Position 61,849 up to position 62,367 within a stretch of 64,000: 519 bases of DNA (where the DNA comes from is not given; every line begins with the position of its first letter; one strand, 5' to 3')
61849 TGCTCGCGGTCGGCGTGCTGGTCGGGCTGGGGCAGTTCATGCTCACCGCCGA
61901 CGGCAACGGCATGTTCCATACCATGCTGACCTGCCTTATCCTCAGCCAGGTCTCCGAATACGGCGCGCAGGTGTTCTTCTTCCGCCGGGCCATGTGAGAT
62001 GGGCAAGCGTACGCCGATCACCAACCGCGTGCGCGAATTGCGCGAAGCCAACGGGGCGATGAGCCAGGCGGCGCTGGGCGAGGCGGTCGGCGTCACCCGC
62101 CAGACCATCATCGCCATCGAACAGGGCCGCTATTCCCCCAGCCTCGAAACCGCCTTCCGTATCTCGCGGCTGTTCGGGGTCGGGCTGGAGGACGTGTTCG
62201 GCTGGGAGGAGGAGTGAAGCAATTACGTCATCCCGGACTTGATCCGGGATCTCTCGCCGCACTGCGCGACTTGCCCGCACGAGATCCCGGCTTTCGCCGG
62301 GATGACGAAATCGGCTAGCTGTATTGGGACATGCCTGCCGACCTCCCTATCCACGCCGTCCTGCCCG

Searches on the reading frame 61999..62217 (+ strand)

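Call 74: search_protein_families(library=pfam, proteins=[window:61999-62217:+], max_evalue=0.01)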
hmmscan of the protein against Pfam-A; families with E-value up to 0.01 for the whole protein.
window:61999-62217:+ (72 aa): 6 families
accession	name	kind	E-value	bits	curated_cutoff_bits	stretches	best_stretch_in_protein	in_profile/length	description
PF01381.28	HTH_3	-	3.9e-15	56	23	1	11-65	1-54/55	Helix-turn-helix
PF13560.12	HTH_31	-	3.2e-11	43.8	27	1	10-64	5-59/64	Helix-turn-helix domain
PF12844.13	HTH_19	-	1.1e-07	32.1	30.2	1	9-64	2-56/64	Helix-turn-helix domain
PF13443.12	HTH_26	-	3.8e-05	24.3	22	1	13-71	4-62/63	Cro/C1-type HTH DNA-binding domain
PF13404.12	HTH_AsnC-type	-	0.0032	17.7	27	1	17-38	14-35/42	AsnC-type helix-turn-helix domain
PF08279.18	HTH_11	-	0.0091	16.3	25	0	12-38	7-33/55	HTH domain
